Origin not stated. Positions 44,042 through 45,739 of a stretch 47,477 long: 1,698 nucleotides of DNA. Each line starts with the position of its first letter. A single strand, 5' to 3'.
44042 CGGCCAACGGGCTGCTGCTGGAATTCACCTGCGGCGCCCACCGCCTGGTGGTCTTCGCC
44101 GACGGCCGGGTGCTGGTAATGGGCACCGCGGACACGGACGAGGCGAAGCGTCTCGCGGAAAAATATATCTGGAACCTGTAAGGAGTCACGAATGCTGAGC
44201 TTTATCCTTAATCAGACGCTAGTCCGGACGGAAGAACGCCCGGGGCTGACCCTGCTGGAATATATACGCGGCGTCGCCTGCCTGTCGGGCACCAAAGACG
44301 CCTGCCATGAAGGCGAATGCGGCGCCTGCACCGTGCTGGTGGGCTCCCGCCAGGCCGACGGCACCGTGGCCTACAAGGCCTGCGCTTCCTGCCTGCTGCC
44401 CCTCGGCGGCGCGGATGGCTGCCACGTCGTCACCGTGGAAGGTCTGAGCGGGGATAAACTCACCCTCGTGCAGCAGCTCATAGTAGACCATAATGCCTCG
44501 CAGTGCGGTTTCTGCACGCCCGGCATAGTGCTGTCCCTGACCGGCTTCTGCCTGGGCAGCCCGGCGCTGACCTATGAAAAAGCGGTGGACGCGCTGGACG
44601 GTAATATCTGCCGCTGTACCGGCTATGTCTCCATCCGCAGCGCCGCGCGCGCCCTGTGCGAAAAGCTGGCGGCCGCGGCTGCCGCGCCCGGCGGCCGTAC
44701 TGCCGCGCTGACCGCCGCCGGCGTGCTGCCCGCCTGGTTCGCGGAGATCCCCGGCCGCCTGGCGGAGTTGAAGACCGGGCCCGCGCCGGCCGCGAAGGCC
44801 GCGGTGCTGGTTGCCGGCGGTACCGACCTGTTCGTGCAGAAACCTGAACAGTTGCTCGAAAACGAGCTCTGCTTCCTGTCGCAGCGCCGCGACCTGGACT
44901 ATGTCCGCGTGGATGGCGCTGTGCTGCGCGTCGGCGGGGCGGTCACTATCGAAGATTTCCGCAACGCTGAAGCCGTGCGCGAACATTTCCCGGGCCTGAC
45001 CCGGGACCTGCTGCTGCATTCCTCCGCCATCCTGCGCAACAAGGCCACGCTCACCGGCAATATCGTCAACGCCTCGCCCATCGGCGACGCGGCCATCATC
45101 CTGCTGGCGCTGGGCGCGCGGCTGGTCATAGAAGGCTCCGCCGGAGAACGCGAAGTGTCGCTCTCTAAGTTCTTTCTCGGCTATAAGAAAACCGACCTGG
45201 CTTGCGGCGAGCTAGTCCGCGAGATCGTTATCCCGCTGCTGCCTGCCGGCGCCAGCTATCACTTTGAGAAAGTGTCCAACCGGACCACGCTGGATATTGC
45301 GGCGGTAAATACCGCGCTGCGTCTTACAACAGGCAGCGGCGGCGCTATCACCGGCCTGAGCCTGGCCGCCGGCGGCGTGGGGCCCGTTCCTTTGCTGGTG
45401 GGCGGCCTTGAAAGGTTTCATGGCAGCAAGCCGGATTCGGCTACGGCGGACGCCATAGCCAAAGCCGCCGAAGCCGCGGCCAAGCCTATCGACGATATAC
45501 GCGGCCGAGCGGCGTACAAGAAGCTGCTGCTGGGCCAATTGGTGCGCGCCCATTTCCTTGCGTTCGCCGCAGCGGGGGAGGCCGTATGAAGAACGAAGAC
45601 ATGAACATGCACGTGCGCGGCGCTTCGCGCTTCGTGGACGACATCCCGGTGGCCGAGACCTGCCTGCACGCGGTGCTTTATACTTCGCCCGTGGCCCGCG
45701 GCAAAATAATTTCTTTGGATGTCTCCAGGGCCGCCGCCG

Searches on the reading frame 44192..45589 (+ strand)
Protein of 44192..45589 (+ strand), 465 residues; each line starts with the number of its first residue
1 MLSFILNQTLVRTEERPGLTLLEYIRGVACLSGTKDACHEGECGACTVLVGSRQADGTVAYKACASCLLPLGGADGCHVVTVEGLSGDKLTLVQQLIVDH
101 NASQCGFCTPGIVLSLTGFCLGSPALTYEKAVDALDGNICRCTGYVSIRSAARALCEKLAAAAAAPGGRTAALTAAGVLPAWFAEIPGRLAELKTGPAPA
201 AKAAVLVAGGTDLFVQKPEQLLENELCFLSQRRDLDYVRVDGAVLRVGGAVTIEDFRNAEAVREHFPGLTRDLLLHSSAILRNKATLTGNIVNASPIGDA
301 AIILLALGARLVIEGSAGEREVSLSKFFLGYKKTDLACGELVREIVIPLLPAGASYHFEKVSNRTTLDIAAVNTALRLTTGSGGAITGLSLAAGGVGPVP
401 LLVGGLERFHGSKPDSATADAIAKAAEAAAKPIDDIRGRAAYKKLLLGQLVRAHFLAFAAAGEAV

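Call 68: search_protein_families(library=pfam, proteins=[window:44192-45589:+])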
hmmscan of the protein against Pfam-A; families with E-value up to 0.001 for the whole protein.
window:44192-45589:+ (465 aa): 4 families
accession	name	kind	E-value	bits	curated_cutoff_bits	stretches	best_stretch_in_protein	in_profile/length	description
PF00941.27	FAD_binding_5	-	9.1e-33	113.9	27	1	201-349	21-169/170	FAD binding domain in molybdopterin dehydrogenase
PF01799.25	Fer2_2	-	2.1e-22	79.5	30.3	1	81-152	1-74/75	[2Fe-2S] binding domain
PF03450.22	CO_deh_flav_C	-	1.6e-15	57.5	25.5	1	360-455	4-99/102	CO dehydrogenase flavoprotein C-terminal domain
PF00111.32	Fer2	-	7.5e-05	23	21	1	6-64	3-72/77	2Fe-2S iron-sulfur cluster binding domain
